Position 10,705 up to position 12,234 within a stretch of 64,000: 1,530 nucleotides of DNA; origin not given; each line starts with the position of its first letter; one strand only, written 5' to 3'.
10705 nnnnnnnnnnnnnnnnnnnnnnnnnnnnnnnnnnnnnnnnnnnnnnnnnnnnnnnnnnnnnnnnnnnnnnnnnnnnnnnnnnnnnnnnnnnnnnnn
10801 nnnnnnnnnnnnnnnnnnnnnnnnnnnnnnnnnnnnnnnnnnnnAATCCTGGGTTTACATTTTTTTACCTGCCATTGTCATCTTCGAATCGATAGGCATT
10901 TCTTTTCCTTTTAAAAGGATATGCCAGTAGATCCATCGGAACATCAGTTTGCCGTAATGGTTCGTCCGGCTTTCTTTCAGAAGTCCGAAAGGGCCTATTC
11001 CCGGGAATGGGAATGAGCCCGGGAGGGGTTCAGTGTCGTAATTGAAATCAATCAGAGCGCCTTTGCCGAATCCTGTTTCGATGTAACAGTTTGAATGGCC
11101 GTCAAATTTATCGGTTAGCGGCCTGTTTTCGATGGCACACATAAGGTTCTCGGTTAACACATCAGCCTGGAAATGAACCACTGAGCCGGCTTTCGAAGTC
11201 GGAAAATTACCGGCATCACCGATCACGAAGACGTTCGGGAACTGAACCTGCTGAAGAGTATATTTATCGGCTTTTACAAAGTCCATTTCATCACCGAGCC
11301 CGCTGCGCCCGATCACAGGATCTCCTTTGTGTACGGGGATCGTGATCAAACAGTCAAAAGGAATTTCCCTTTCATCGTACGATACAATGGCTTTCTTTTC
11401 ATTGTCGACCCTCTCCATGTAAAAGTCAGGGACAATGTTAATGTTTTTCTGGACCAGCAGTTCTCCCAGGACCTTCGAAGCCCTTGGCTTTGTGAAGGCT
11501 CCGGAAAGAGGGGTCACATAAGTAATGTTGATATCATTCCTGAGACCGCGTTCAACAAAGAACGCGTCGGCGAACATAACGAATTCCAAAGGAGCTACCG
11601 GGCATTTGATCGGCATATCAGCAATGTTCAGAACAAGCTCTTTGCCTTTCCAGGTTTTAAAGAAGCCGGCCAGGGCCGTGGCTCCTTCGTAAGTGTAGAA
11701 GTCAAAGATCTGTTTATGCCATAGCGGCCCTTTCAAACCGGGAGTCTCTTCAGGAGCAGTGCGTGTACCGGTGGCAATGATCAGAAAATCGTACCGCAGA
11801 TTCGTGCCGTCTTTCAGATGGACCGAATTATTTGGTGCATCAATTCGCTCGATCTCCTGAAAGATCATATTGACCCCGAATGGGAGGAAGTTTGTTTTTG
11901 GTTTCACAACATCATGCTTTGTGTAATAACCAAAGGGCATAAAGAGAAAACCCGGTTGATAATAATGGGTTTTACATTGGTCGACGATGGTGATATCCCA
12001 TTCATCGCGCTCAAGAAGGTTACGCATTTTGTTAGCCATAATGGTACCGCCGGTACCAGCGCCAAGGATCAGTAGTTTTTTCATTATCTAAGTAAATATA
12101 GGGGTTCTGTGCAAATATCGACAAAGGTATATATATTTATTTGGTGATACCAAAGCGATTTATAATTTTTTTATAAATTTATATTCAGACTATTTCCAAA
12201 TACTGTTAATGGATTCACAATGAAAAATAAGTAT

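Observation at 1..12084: FNR-associated island combining Hdr-like flavoproteins with a complete set of sulfur-carrier proteins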

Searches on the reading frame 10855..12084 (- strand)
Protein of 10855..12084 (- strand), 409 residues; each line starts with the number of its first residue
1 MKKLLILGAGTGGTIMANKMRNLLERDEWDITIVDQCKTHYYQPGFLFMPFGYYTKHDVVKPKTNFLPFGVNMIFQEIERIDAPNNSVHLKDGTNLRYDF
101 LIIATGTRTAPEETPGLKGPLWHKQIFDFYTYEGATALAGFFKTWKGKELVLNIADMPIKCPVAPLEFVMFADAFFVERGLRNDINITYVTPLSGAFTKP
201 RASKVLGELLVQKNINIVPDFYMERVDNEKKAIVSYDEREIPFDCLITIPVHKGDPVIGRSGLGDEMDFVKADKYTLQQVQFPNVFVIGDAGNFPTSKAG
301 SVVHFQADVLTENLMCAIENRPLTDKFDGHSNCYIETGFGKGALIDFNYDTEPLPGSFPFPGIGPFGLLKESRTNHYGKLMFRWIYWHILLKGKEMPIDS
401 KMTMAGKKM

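Call 7: search_protein_families(library=pfam, proteins=[window:10855-12084:-], max_evalue=0.01)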
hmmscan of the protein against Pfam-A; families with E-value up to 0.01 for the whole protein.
window:10855-12084:- (409 aa): 2 families
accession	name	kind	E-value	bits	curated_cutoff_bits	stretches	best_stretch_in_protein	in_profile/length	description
PF07992.20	Pyr_redox_2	-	5.3e-13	49.5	26.1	1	3-118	2-120/291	Pyridine nucleotide-disulphide oxidoreductase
PF13454.12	NAD_binding_9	-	0.0065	16.9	21.8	0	6-38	2-33/155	FAD-NAD(P)-binding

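Call 9: search_protein_families(library=ncbifam, proteins=[window:10855-12084:-], max_evalue=0.001)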
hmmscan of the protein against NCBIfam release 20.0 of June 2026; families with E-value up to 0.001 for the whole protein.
window:10855-12084:- (409 aa): 5 families
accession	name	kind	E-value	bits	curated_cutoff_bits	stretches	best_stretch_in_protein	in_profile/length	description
NF049943.1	SQR_III_seleno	exception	3.6e-189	628.8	525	1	2-408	1-406/406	type III sulfide quinone reductase, selenoprotein subtype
TIGR03169.1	Nterm_to_SelD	hypoth_equivalog_domain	8.6e-14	51.6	310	1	52-324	49-317/365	pyridine nucleotide-disulfide oxidoreductase family protein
TIGR03385.1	CoA_CoA_reduc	equivalog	2.3e-05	23.3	578.8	1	3-291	1-282/439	CoA-disulfide reductase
NF042949.2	3PPDioc_HcaD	equivalog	0.00015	20.6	450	1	2-109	2-110/386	3-phenylpropionate/cinnamic acid dioxygenase ferredoxin--NAD(+) reductase subunit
NF011565.0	PRK14989.1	subfamily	0.00096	17.3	883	0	3-119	5-120/847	nitrite reductase large subunit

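Call 16: find_homologous_proteins(query=window:10855-12084:-, max_evalue=1e-10)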
Query window:10855-12084:- (409 aa): 8000 proteins with E <= 1e-10 among 8000 candidates; the best 120 are listed.
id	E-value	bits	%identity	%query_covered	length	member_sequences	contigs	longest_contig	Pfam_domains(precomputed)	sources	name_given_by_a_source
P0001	5.7e-265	897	93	100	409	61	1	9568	PF07992.21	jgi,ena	-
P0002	9.8e-246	834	85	100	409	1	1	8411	PF07992.21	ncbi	-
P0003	5.3e-245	831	85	100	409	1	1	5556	PF07992.21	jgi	jgi:sulfide:quinone oxidoreductase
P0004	4.2e-244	828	84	100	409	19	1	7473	PF07992.21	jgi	jgi:sulfide:quinone oxidoreductase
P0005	1.4e-243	827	83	100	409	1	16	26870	PF07992.21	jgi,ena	jgi:sulfide:quinone oxidoreductase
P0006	3.1e-243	825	85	100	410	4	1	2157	PF07992.21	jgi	-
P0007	1.6e-242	823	84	100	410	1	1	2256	PF07992.21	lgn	-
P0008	4.0e-242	822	84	100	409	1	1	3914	PF07992.21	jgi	jgi:sulfide:quinone oxidoreductase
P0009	4.2e-242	822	84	100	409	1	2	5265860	PF07992.21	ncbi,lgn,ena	-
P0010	3.5e-241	819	84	100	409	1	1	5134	PF07992.21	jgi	jgi:sulfide:quinone oxidoreductase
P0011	4.9e-240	815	83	100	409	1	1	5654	PF07992.21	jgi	jgi:sulfide:quinone oxidoreductase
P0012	6.3e-240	815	84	100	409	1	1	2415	PF07992.21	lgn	-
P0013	9.3e-240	814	84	100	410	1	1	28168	PF07992.21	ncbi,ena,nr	ncbi:MAG TPA: FAD/NAD(P)-binding oxidoreductase [Bacteroidales bacterium]|nr:FAD/NAD(P)-binding oxid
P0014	2.2e-239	813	84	100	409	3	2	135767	PF07992.21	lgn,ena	-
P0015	2.4e-239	813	84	100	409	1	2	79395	PF07992.21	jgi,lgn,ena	-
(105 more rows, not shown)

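Call 18: find_related_loci(query=A1, collection=genome_contigs, flank=10000)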
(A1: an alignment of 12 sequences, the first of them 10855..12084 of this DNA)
Query A1 (409 aa) in genome_contigs; peptide patterns used: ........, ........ (x = any residue, [..] = any of these).
600 stretches matched a pattern (row limit reached: there are more); 588 encode a relative of the query (tblastn E <= 1e-3); the best 80 are kept; 80 distinct loci.
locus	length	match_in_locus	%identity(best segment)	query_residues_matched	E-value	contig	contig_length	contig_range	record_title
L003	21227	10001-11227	85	1-409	0e+0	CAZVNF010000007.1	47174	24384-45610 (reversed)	MAG TPA_asm: uncultured Draconibacterium sp. isolate SRP272421_co4_125 genome assembly, contig: NODE_1196_length_47174_c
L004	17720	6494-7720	85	1-409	0e+0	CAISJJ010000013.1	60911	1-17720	MAG: uncultured Bacteroidales bacterium isolate Ja1_bin-1976 genome assembly, contig: bin-1976:013/547, whole genome sho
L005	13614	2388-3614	83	1-409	0e+0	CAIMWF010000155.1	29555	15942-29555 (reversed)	MAG: uncultured Bacteroidales bacterium isolate AlinenLipids_bin-5057 genome assembly, contig: bin-5057:155/175, whole g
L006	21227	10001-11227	80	1-409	0e+0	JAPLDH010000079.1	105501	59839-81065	MAG: Bacteroidetes bacterium isolate LacPavin_0419_WC90_MAG_42_101 LacPavin_0419_WC90_scaffold_736517, whole genome shot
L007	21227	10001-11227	78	1-409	0e+0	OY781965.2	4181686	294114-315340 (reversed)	MAG: Bacteroidales bacterium isolate 351424ce-103a-4fdb-9a77-f202f7f12de1 genome assembly, chromosome: 1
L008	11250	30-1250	78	1-407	0e+0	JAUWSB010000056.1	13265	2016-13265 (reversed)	MAG: Bacteroidota bacterium isolate CSMAG_2543 CSMAG_2543_k127_5495806_length_13265_cov_301.0000, whole genome shotgun s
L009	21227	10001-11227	76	1-409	0e+0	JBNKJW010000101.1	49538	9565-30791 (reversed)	MAG: Bacteroidales bacterium isolate H2.bin.10.orig k141_161029, whole genome shotgun sequence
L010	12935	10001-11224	77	1-408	0e+0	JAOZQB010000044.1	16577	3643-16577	MAG: Bacteroidales bacterium isolate GMC4.metabat2.5 GMC4_3853_length_16577_cov_8.912541, whole genome shotgun sequence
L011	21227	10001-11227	80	1-409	0e+0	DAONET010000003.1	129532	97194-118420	MAG TPA_asm: Bacteroidales bacterium isolate AMR_MDS_3862 NODE_66_length_129532_cov_17.052457, whole genome shotgun sequ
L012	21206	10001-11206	77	8-409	0e+0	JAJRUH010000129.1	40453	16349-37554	MAG: Bacteroidetes bacterium isolate Dive96_bin10.164 k141_3864431, whole genome shotgun sequence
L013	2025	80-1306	76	1-409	0e+0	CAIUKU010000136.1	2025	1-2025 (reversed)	MAG: uncultured Bacteroidales bacterium isolate Loclat_bin-11079 genome assembly, contig: bin-11079:136/526, whole genom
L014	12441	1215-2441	76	1-409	0e+0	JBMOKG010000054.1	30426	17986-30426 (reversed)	MAG: Bacteroidales bacterium isolate Deming_bin.89 contig3202, whole genome shotgun sequence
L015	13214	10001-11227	76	1-409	0e+0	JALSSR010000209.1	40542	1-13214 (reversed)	MAG: Bacteroidales bacterium isolate 356-308_metabat2_scaf2bin.063 356-308_scaffold_515_c1, whole genome shotgun sequenc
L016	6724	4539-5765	75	1-409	0e+0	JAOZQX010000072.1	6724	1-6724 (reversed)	MAG: Bacteroidales bacterium isolate GMC6.concoct.111_sub GMC6_15803_length_6724_cov_5.295397, whole genome shotgun sequ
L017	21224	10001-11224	77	2-409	0e+0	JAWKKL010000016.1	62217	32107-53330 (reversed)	MAG: Bacteroidales bacterium isolate ABC1.42 ABC1.42.fa-16, whole genome shotgun sequence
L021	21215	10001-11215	75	4-408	0e+0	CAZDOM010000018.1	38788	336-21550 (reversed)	MAG TPA_asm: uncultured Rikenellaceae bacterium isolate binchicken_co129_196 genome assembly, contig: NODE_2613_length_3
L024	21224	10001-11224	74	1-408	0e+0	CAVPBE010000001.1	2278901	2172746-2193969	MAG: uncultured Bacteroidales bacterium isolate MFD00032.bin.1.235 genome assembly, contig: contig_13604, whole genome s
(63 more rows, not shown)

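Call 38: search_protein_families(library=pfam, proteins=[L016:1130-1648:+, L016:1681-2271:+, L016:2282-2896:+, L015:1141-3384:-, L015:3855-4139:+, L024:9418-9804:-], max_evalue=0.001)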
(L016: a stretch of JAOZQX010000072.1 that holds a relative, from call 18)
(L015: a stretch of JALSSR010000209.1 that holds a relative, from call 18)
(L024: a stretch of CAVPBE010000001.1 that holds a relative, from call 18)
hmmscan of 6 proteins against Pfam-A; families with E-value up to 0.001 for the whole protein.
L016:1130-1648:+ (172 aa): 1 family
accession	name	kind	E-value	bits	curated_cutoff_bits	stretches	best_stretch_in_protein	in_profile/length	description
PF04143.19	Sulf_transp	-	4.7e-25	89.2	27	1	6-161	174-309/310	Sulphur transport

L016:1681-2271:+ (196 aa): 2 families
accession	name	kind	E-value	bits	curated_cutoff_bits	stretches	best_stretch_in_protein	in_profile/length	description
PF04143.19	Sulf_transp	-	3.8e-12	46.8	27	1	41-183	10-150/310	Sulphur transport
PF20398.3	DUF6691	-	2.3e-05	25.1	27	1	17-138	4-131/142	Family of unknown function (DUF6691)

L016:2282-2896:+ (204 aa): 1 family
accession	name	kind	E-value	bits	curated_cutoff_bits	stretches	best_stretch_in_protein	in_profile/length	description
PF00581.25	Rhodanese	-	2.1e-13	51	22.2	1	49-142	2-100/102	Rhodanese-like domain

L015:1141-3384:- (747 aa): 4 families
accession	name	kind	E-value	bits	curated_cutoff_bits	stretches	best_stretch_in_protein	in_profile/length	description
PF00384.28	Molybdopterin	-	4.3e-42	144.9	24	1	103-521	1-352/353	Molybdopterin oxidoreductase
PF01568.27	Molydop_binding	-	4.7e-11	43.1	26.8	1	613-726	1-103/110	Molydopterin dinucleotide binding domain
PF04879.21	Molybdop_Fe4S4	-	5e-06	26.8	22.7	1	48-97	4-52/55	Molybdopterin oxidoreductase Fe4S4 domain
PF10518.14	TAT_signal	-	0.00019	21.7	22.7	1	2-21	2-21/21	TAT (twin-arginine translocation) pathway signal sequence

L015:3855-4139:+ (94 aa): 1 family
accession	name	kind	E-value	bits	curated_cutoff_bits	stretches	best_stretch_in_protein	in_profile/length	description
PF00355.32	Rieske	-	8.4e-11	42.1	20.3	1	12-81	14-87/88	Rieske [2Fe-2S] domain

L024:9418-9804:- (128 aa): 0 families

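Call 39: search_protein_families(library=ncbifam, proteins=[L016:2282-2896:+, L015:1141-3384:-], max_evalue=0.001)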
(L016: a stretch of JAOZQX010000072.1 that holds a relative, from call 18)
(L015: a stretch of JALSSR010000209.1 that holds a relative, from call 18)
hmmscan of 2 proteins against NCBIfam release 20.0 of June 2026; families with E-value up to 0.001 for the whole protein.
L016:2282-2896:+ (204 aa): 4 families
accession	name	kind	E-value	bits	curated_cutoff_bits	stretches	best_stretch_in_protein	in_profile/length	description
NF006444.0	PRK08762.1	equivalog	3e-08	32.7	449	1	37-159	7-125/387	molybdopterin-synthase adenylyltransferase MoeB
NF045694.1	seleno_TsoB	exception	2.4e-06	25.9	805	1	9-152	6-159/572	rhodanese/DsbD fusion-like selenoprotein TsoB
NF005902.0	PRK07878.1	equivalog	9.4e-06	24.8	647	1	49-145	291-385/392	adenylyltransferase/sulfurtransferase MoeZ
NF007627.0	PRK10287.1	equivalog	0.00033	20.8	102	1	64-138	22-94/104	thiosulfate sulfurtransferase PspE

L015:1141-3384:- (747 aa): 26 families (the best 25 are shown)
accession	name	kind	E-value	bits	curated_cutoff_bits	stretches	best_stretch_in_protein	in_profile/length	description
NF012032.0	PRK15488.1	equivalog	6.2e-133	444.4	694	2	2-561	3-565/759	thiosulfate reductase PhsA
TIGR01591.1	Fdh-alpha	equivalog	1.3e-73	248.2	666.25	2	50-369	1-316/672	formate dehydrogenase subunit alpha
TIGR02166.1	dmsA_ynfE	subfamily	5.8e-67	226.4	777.7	2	3-371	2-398/794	DMSO/selenate family reductase complex A subunit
NF047855.1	AssmNtatRedNasC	equivalog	8e-48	163.2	1100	2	47-369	20-341/708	assimilatory nitrate reductase catalytic subunit NasC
NF041714.1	arsenate_red_ArrA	equivalog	1.5e-46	159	1600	2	2-290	3-296/848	arsenate respiratory reductase molybdopterin-containing subunit ArrA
NF041884.1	selenate_YnfF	exception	5.8e-39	133.6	1650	2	3-294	2-303/798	selenate/tellurate reductase subunit YnfF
NF041885.1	selenate_YnfE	exception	1.3e-37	129.1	1675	2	3-294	4-310/805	selenate/tellurate reductase subunit YnfE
TIGR03479.1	DMSO_red_II_alp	subfamily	9.6e-36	123.2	984.75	3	80-286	97-303/913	molybdopterin-dependent oxidoreductase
NF011566.1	PRK14990.1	exception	6.1e-34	117.1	1600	2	81-294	97-323/814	dimethylsulfoxide reductase subunit A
TIGR00509.1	bisC_fam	subfamily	1.5e-32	112.8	1017.55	2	106-368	57-341/772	molybdopterin guanine dinucleotide-containing S/N-oxide reductase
NF041783.2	mnquin_red_QrcB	equivalog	3e-28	98.4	440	1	49-554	54-532/695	menaquinone reductase molybdopterin-binding-like subunit QrcB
TIGR01553.1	formate-DH-alph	equivalog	3.7e-26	91.2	814.2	2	3-138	3-138/1009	formate dehydrogenase-N subunit alpha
NF011682.0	PRK15102.1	equivalog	1e-25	90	909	2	233-368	254-394/829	trimethylamine-N-oxide reductase TorA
NF010055.0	PRK13532.1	equivalog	3.3e-25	88.5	904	1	2-290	3-291/830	nitrate reductase catalytic subunit NapA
TIGR02164.1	torA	equivalog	1.5e-24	86.2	1465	1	233-368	250-390/824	trimethylamine-N-oxide reductase TorA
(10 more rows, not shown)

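Call 41: search_solved_structures(query=window:10855-12084:-, max_evalue=0.00001, show_alignments=1)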
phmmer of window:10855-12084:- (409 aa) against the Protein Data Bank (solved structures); distinct sequences matched with E-value up to 0.00001: 22.
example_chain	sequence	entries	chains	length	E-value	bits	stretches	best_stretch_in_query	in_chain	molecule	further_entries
8dhk_A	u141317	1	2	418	2.8e-48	168.2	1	3-393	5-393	Sulfide:quinone oxidoreductase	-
6mp5_A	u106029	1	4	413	9.4e-48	166.5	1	3-393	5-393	Sulfide:quinone oxidoreductase, mitochondrial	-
6mo6_A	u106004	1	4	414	9.5e-48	166.5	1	3-393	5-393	Sulfide:quinone oxidoreductase, mitochondrial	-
6oi5_A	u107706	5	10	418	9.8e-48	166.4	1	3-393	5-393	Sulfide:quinone oxidoreductase, mitochondrial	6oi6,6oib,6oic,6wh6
3szf_A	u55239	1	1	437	6.9e-17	64.8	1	4-296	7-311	Sulfide-quinone reductase, putative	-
3t2y_A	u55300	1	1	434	1.4e-16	63.8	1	3-296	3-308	Sulfide-quinone reductase, putative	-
3szw_A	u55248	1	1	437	2.2e-16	63.2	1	4-296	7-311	Sulfide-quinone reductase, putative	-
3sxi_A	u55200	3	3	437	2.5e-16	62.9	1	4-296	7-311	Sulfide-quinone reductase, putative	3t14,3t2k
3sz0_A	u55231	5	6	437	2.9e-16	62.7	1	4-296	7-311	Sulfide-quinone reductase, putative | Sulfide-quinone reductase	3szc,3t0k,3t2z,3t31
3sx6_A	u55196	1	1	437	3.2e-16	62.6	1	4-296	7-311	Sulfide-quinone reductase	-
3sy4_A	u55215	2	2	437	4e-16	62.3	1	4-296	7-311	Sulfide-quinone reductase, putative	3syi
3kpk_A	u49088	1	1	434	6.2e-16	61.7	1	3-296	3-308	Sulfide-quinone reductase, putative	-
3h8i_A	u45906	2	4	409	5.6e-15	58.5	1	1-318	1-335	NADH oxidase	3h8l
3hyv_A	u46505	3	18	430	1.8e-13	53.5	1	2-295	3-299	Sulfide-quinone reductase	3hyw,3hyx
5n1t_A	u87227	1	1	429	5.4e-11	45.4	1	3-342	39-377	flavin-binding subunit of sulfide dehydrogenase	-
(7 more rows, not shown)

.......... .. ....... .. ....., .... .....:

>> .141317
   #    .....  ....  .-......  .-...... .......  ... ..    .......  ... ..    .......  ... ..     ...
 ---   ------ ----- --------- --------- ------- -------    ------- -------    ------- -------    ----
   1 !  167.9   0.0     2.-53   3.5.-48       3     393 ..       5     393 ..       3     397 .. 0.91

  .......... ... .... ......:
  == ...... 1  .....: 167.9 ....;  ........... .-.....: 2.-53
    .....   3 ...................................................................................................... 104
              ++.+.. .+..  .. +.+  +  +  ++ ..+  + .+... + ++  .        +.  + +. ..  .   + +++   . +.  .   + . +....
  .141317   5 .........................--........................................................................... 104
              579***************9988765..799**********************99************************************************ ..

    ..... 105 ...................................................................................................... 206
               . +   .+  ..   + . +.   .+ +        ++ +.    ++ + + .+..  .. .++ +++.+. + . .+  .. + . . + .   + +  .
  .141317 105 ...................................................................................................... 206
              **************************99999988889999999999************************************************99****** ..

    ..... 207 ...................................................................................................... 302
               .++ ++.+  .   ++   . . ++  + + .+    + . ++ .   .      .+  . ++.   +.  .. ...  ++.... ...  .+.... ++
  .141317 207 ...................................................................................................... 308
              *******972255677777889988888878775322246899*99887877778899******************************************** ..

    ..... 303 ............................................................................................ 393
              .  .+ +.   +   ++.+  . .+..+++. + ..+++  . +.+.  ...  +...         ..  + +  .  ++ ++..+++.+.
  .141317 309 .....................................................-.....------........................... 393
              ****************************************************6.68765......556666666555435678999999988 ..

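Call 47: search_protein_families(library=pfam, proteins=[L004:12254-12571:+, L004:12586-13206:+, L004:13217-14512:+, L004:14546-15706:+, L004:15819-16931:+, L004:17308-17718:+, L021:14438-15322:-], max_evalue=0.001)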
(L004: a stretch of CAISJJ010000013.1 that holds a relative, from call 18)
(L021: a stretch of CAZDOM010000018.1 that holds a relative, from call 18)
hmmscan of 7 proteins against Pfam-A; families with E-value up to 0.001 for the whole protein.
L004:12254-12571:+ (105 aa): 1 family
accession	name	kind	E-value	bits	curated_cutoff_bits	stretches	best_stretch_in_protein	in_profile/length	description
PF04358.19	DsrC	-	1.4e-32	112.7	24.9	1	6-105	2-107/107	DsrC like protein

L004:12586-13206:+ (206 aa): 0 families

L004:13217-14512:+ (431 aa): 4 families
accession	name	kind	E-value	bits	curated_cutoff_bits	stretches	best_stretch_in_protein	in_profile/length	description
PF02754.22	CCG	-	1.4e-13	51.2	20.6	1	316-404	1-84/85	Cysteine-rich domain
PF13183.11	Fer4_8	-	1.2e-08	35.8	27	1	28-115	2-68/68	4Fe-4S dicluster domain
PF12838.12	Fer4_7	-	3.1e-06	28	27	1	30-114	1-51/52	4Fe-4S dicluster domain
PF13534.11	Fer4_17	-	1e-05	26.4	22.2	1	30-115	1-60/61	4Fe-4S dicluster domain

L004:14546-15706:+ (386 aa): 5 families
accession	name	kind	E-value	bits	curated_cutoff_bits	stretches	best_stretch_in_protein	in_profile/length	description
PF00266.25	Aminotran_5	-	3.6e-88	296.5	21.5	1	5-372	1-369/371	Aminotransferase class-V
PF01053.26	Cys_Met_Meta_PP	-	1.8e-10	40.4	27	1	79-211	80-207/381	Cys/Met metabolism PLP-dependent enzyme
PF01041.23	DegT_DnrJ_EryC1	-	1.6e-08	34.6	19.8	1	74-186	47-154/360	DegT/DnrJ/EryC1/StrS aminotransferase family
PF00155.27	Aminotran_1_2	-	3.1e-05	23.8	19.7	1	53-178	47-186/361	Aminotransferase class I and II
PF01212.27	Beta_elim_lyase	-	8.3e-05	22.5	27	1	88-210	69-206/288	Beta-eliminating lyase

L004:15819-16931:+ (370 aa): 1 family
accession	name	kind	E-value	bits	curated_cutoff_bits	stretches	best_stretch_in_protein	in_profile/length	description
PF00291.31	PALP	-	5.8e-69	233.1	35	1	20-309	3-295/295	Pyridoxal-phosphate dependent enzyme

L004:17308-17718:+ (136 aa): 0 families

L021:14438-15322:- (294 aa): 1 family
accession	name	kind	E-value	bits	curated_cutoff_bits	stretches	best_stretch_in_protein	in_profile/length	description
PF05235.19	CHAD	-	2.1e-17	64.3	25.6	1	27-238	17-227/228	CHAD domain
